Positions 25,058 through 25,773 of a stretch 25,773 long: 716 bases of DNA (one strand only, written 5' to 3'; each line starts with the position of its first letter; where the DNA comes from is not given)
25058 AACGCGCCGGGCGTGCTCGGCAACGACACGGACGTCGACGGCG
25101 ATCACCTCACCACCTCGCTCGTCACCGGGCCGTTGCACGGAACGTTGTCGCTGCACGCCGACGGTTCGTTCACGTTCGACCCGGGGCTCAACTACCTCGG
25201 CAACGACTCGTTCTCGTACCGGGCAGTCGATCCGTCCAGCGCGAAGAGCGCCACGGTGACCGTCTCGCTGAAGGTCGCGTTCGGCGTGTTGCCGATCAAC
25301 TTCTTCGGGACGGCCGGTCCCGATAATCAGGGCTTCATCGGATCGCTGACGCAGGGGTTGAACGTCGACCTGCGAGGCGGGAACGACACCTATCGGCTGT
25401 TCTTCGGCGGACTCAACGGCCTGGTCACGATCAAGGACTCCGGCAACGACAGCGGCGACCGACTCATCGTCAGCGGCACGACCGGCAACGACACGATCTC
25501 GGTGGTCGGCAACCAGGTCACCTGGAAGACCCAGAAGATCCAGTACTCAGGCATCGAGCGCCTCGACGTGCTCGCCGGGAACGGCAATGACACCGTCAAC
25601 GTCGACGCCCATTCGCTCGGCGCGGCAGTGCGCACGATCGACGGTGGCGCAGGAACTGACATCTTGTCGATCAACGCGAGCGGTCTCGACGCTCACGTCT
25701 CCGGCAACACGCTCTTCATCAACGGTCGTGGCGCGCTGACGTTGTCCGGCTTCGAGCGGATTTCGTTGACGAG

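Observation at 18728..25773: Giant secreted Ig-like repeat protein combining a Sec signal peptide, 21 tandem-95 repeats, cadherin/VCBS-like domains and an RTX beta-roll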

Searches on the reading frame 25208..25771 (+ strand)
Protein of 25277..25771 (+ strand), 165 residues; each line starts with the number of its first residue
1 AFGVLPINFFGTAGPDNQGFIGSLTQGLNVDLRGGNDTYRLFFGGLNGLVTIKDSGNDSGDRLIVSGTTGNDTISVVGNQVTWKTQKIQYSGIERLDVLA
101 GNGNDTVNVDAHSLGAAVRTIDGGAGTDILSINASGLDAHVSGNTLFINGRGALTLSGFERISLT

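Call 9: search_protein_families(library=pfam, proteins=[window:25277-25771:+], max_evalue=10)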
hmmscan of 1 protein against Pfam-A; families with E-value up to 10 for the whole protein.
seq(165 aa): 1 family
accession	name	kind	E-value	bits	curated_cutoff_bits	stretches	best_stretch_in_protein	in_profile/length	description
PF00353.25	HemolysinCabind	-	4.6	7.8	23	1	120-130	17-27/36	RTX calcium-binding nonapeptide repeat (4 copies)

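Call 15: find_related_loci(query=window:25277-25771:+, collection=genome_contigs, flank=10000)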
Query seq(165 aa) (165 aa) in genome_contigs; peptide patterns used: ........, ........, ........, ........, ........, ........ (x = any residue, [..] = any of these).
600 stretches matched a pattern (row limit reached: there are more); 16 encode a relative of the query (tblastn E <= 1e-3); 16 distinct loci.
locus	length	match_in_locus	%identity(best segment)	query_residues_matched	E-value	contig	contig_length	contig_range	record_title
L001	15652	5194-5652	34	28-162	4e-12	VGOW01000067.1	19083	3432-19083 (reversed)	MAG: Chloroflexi bacterium isolate M_DeepCast_65m_m1_226 M_DeepCast_65m_m1_226_Ga0194120_10005325, whole genome shotgun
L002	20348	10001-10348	38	26-132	3e-6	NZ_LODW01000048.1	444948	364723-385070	Rhizobium hidalgonense strain FH14 Scaffold1_1, whole genome shotgun sequence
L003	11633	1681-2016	36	32-144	3e-6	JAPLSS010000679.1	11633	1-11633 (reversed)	MAG: Candidatus Sumerlaeota bacterium isolate LacPavin_0920_SED5_MAG_64_9 LacPavin_0920_SED5_scaffold_1814235, whole gen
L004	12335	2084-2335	36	29-134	3e-5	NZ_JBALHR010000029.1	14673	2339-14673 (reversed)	Gemmobacter denitrificans strain JM10B15 NODE_29_length_14673_cov_280.309674, whole genome shotgun sequence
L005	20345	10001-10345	34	16-139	5e-6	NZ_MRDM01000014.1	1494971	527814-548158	Rhizobium laguerreae strain FB206 scaffold6, whole genome shotgun sequence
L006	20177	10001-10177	38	64-132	1e-5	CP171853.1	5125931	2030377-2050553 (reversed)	Rhizobium ruizarguesonis strain Vaf-46 chromosome, complete genome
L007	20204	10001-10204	37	62-147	1e-5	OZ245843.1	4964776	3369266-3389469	MAG: Thalassobaculaceae bacterium isolate e545f006-075f-47ef-8315-a68c875f4ccb genome assembly, chromosome: 1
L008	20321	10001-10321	34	71-164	2e-5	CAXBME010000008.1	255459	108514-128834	MAG TPA_asm: uncultured Planctomycetaceae bacterium isolate ERR2762121_maxbin2_38 genome assembly, contig: ERZ3421540.10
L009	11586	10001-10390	32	8-132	3e-5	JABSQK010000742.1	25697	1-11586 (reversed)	MAG: Lentisphaeria bacterium isolate DT_58 DT-Lentisphaeria-1_scaffold_742, whole genome shotgun sequence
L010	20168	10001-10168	39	56-109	3e-5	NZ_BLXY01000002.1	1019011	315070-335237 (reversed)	Geomonas paludis strain Red736 sequence02, whole genome shotgun sequence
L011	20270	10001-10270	32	64-163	2e-5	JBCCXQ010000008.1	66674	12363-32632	MAG: Cyanobacteria bacterium P01_F01_bin.13 k141_380581_length_66674_cov_62.8850, whole genome shotgun sequence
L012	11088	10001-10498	31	11-134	3e-5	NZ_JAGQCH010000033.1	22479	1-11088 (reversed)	Cyanobium sp. Cruz CV13-4-11 CV13-4-11-C33, whole genome shotgun sequence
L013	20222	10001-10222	39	85-159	5e-5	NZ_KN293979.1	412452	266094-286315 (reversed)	Roseovarius mucosus DSM 17069 Rosmu_scaffold5, whole genome shotgun sequence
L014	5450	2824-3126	34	61-158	4e-5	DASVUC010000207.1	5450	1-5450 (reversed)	MAG TPA_asm: Tepidisphaeraceae bacterium isolate SMAG_U3307 k141_208055, whole genome shotgun sequence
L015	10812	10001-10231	39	48-136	4e-5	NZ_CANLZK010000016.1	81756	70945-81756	Ruegeria atlantica isolate 4-128.fasta NODE_16, whole genome shotgun sequence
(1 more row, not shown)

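Call 17: find_related_loci(query=A1, collection=metagenome_contigs, flank=10000)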
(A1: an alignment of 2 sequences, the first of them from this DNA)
Query A1 (188 aa) in metagenome_contigs; peptide patterns used: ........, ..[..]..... (x = any residue, [..] = any of these).
345 stretches matched a pattern; 2 encode a relative of the query (tblastn E <= 1e-3); 2 distinct loci.
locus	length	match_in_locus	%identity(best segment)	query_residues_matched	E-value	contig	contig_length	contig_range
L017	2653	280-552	29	82-167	9e-7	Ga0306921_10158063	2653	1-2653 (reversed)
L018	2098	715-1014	30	67-156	1e-6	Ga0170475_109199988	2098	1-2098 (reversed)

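Call 24: search_protein_representatives(protein=window:25277-25771:+)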
Query: 165 residues. Proteins with E-value up to 0.001 (for the whole library): 233; up to 1e-10: 46; up to 1e-30: 3. The best 150 are listed.
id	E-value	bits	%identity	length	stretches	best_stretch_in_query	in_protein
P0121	3.2e-48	180.2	39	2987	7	6-122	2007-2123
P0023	7.3e-44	166.0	57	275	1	9-164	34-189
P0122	4.9e-36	140.6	35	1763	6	7-137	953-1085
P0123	1.6e-28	116.1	36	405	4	11-116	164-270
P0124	1.4e-25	106.5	38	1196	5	26-137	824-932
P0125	7.2e-25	104.2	38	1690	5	27-138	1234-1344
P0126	2.3e-24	102.6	38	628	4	20-162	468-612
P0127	2.3e-24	102.6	42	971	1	3-164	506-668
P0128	6.7e-23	97.9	40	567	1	3-165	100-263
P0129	2.9e-21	92.5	35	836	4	7-137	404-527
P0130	1.0e-20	90.7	36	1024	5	55-155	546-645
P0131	1.2e-19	87.3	41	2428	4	28-133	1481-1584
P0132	1.9e-19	86.6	38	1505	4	10-132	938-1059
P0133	6.0e-18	81.7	36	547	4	26-156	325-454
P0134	3.1e-17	79.4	36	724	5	28-134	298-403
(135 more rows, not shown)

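Call 29: search_protein_families(library=pfam, proteins=[P0127, P0128, P0126, P0123, P0121, P0122], max_evalue=0.001)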
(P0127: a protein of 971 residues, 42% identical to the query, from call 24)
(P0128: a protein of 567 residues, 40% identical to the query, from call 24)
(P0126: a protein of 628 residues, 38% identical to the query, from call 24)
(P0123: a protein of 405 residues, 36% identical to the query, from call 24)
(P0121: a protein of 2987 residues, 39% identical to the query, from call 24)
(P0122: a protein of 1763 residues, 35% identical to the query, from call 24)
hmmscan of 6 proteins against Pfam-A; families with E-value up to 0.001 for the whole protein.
P0127 (971 aa): 5 families
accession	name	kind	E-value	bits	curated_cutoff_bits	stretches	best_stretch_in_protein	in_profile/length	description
PF17963.7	Big_9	-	6.5e-92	303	23.6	5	38-127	3-89/89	Bacterial Ig domain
PF17803.7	Cadherin_4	-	1.6e-86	285.2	25.1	5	37-96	12-71/71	Bacterial cadherin-like domain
PF17892.7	Cadherin_5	-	4.3e-69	228.9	26.5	5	38-129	4-98/98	Cadherin-like domain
PF16184.11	Cadherin_3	-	6e-13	49.1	25.5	0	139-207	6-94/106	Cadherin-like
PF19076.6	CshA_repeat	-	7.3e-06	27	27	0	446-500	48-102/103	Surface adhesin CshA repetitive domain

P0128 (567 aa): 5 families
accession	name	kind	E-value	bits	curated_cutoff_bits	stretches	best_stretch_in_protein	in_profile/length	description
PF17963.7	Big_9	-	5.6e-16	59.7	23.6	1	2-91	1-86/89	Bacterial Ig domain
PF17803.7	Cadherin_4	-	2.6e-15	57.1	25.1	1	2-62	11-71/71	Bacterial cadherin-like domain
PF17892.7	Cadherin_5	-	2.7e-14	53.2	26.5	1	1-95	1-97/98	Cadherin-like domain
PF23795.1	SH3_YKFC_2nd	-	2.5e-06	27.7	27.4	0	395-413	39-57/57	YKFC SH3b2 domain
PF13540.12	RCC1_2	-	8e-05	22.8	22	0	491-504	15-27/30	Regulator of chromosome condensation (RCC1) repeat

P0126 (628 aa): 1 family
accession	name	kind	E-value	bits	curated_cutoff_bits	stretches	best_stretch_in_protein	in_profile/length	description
PF00353.25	HemolysinCabind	-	4.2e-22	78.2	23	4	349-383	2-36/36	RTX calcium-binding nonapeptide repeat (4 copies)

P0123 (405 aa): 1 family
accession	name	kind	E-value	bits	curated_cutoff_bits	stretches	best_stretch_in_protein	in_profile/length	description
PF24223.1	MrpH_C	-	1.4e-06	28.8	27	0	145-239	4-97/114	Fimbrial adhesin MrpH C-terminal domain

P0121 (2987 aa): 1 family
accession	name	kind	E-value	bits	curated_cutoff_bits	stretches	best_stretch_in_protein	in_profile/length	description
PF13946.11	DUF4214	-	2e-11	44.2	23.2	1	2873-2939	1-70/72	Domain of unknown function (DUF4214)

P0122 (1763 aa): 2 families
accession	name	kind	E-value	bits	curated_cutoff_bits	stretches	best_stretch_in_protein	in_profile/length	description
PF07495.19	Y_Y_Y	-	5.8e-12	45.8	26.6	0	570-597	32-58/65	Y_Y_Y domain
PF07595.18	Planc_extracel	-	2.8e-05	24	25.5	1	27-44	2-19/20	Planctomycete extracellular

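Call 30: find_encoding_contigs(protein=P0127, flank=10000)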
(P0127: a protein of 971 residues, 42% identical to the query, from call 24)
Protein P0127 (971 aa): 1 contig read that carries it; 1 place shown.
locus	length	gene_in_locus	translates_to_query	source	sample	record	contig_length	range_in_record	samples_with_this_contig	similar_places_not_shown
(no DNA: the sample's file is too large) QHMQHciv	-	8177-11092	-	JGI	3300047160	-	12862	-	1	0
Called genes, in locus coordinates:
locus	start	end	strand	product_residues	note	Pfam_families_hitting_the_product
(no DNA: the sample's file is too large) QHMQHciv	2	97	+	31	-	?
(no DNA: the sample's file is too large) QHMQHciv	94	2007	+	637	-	PF00664:ABC_membrane, PF00005:ABC_tran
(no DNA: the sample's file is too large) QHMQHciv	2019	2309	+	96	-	PF02148:zf-UBP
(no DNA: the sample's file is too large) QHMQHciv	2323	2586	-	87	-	-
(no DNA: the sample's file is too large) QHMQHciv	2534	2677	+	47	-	-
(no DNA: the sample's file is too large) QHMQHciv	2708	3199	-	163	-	PF00583:Acetyltransf_1, PF13508:Acetyltransf_7, PF13673:Acetyltransf_10 (weak)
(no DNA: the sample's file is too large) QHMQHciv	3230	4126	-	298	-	PF25852:DUF6242_C (faint)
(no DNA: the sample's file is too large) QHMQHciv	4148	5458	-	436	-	PF05977:MFS_3, PF07690:MFS_1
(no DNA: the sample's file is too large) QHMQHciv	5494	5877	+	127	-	PF01042:Ribonuc_L-PSP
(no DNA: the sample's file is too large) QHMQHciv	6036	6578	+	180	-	PF00583:Acetyltransf_1 (weak), PF12746:GNAT_acetyltran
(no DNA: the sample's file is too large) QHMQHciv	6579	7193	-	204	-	PF00574:CLP_protease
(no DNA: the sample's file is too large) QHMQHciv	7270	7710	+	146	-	PF08327:AHSA1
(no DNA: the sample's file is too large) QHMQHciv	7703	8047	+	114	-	PF25213:HVO_A0261_N, PF24035:DUF7344 (faint), PF12840:HTH_20, PF01022:HTH_5, PF08279:HTH_11 (weak), PF12802:MarR_2 (weak), PF01978:TrmB (weak)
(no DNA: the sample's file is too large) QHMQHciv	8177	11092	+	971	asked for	PF17803:Cadherin_4, PF17892:Cadherin_5, PF17963:Big_9, PF17803:Cadherin_4, PF17892:Cadherin_5, PF17963:Big_9, PF17803:Cadherin_4, PF17892:Cadherin_5, +9 more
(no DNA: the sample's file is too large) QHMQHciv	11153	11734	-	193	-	-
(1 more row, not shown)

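Call 31: find_homologous_proteins(query=window:25277-25771:+, max_evalue=0.001)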
Query seq(165 aa) (165 aa): 1 proteins with E <= 0.001 among 225 candidates.
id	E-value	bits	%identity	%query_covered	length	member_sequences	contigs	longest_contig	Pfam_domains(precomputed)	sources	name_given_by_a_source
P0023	2.3e-43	166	57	95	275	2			-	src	-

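Call 39: search_solved_structures(query=A2, max_evalue=1, show_alignments=2)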
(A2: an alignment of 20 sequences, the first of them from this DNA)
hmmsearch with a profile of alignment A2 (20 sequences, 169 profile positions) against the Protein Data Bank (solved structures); distinct sequences matched with E-value up to 1: 8.
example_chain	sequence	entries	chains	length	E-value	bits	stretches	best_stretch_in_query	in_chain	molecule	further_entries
5itz_F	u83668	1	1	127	0.12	15.1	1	61-113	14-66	Designed ankyrin repeat protein (DARPIN) D1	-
6s8k_F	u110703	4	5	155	0.14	14.9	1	61-113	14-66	Designed ankyrin repeat protein (DARPIN) D1 | Darpin D1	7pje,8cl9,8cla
6s8l_F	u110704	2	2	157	0.14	14.9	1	61-113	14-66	Designed ankyrin repeat protein (DARPIN) D1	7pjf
6bbn_P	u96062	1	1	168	0.15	14.8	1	61-113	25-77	DARPin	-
5eib_E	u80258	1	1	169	0.15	14.8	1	61-113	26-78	Designed ankyrin repeat protein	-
4drx_E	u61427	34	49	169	0.15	14.8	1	61-113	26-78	Designed ankyrin repeat protein (DARPIN) D1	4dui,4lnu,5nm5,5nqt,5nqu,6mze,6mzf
7alr_F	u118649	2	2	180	0.18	14.5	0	61-113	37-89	Designed Ankyrin Repeat Protein (DARPIN) D1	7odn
5eyl_A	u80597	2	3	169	0.21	14.4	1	61-113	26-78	DESIGNED ANKYRIN REPEAT PROTEIN (DARPIN) | TM-3 DARPIN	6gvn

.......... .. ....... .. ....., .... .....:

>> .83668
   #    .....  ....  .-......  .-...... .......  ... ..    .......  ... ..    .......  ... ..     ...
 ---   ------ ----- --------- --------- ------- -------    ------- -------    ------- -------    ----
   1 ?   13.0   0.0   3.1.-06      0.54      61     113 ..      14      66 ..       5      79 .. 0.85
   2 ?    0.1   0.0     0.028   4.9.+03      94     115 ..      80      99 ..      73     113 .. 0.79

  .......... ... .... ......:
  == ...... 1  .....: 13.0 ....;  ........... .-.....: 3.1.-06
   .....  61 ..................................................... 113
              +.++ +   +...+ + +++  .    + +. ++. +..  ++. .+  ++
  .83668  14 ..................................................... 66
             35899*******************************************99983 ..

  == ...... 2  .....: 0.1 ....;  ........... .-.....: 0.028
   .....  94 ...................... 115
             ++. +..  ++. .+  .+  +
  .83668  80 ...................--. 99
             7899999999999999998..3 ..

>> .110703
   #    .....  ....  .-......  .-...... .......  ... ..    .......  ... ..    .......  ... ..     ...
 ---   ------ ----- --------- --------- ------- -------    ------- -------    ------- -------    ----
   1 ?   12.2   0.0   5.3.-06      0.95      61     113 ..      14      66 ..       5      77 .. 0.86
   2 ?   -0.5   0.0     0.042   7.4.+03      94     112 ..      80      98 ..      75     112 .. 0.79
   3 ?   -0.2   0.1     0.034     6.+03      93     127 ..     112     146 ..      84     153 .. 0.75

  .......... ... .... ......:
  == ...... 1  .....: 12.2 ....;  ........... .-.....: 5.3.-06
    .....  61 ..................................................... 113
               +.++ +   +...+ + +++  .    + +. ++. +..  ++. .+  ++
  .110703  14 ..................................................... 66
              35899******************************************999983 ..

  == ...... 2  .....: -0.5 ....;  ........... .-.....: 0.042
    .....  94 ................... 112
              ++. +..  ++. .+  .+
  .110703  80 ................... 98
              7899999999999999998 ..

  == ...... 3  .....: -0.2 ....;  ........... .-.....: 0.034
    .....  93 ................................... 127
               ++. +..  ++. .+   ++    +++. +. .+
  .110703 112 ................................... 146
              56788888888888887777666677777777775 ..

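Call 41: predict_structure(alignment_id=A2)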
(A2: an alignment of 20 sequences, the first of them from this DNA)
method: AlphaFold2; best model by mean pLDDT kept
length: 165 residues; sequences in the alignment: 20
mean_pLDDT: 95.3   pTM: 0.89
mean pLDDT of the five models: 95.3, 94.6, 94.7, 94.5, 93.2
residues with pLDDT >= 90: 156; 70-90: 6; 50-70: 2; < 50: 1
segments of 3 or more residues with pLDDT < 50: none
pLDDT, mean of each block of 10 residues (from residue 1): 79 97 96 97 97 95 98 98 98 97 98 92 98 95 95 95 96
secondary structure, 60 per line:
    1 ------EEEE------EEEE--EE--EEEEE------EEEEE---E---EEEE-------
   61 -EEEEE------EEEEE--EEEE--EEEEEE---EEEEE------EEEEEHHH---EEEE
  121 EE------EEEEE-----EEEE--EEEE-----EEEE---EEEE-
elements in order: E7-10 E17-20 E27-31 E38-42 E50-53 E62-66 E73-77 E80-83 E86-91 E95-99 E106-110 E117-122 E129-133 E139-142 E145-148 E154-157 E161-164

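Call 47: search_protein_families(library=ncbifam, proteins=[P0128, P0127, window:25277-25771:+], max_evalue=1)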
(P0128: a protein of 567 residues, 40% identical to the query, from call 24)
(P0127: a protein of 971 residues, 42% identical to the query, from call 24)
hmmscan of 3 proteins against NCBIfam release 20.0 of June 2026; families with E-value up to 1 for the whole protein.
P0128 (567 aa): 2 families
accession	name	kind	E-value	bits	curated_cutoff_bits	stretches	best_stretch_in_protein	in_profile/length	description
NF012211.1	tand_rpt_95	domain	2.4e-12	46.6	90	1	27-96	15-85/98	tandem-95 repeat protein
NF045619.1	adhes_GNV_Cterm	subfamily_domain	0.00027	20.3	180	1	49-97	409-457/458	BapA/Bap/LapF family large adhesin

P0127 (971 aa): 7 families
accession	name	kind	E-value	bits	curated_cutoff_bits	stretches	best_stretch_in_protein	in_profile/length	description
NF012211.1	tand_rpt_95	domain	8.4e-87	285.4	90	5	47-141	1-97/98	tandem-95 repeat protein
NF045619.1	adhes_GNV_Cterm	subfamily_domain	9.1e-20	71.3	180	2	174-502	153-458/458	BapA/Bap/LapF family large adhesin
TIGR01965.1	VCBS_repeat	domain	6.1e-15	55.2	15.5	4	65-144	8-94/99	VCBS domain-containing protein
TIGR04212.1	GlyGly_RbtA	equivalog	6.8e-09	34.5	295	2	449-503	512-568/605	rhombotarget A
TIGR04225.1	CshA_fibril_rpt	repeat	5.8e-07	30.3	60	1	438-501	42-104/104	fibrillar adhesin CshA-type repeat protein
NF038111.1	rhom_dep_M36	equivalog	0.00025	18.6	1700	2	134-225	1186-1281/1315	rhombosortase-dependent M36 family metallopeptidase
NF003332.0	PRK04342.1-1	equivalog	0.21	10.5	538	0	159-196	247-284/363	DNA topoisomerase IV subunit A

seq(165 aa): 0 families
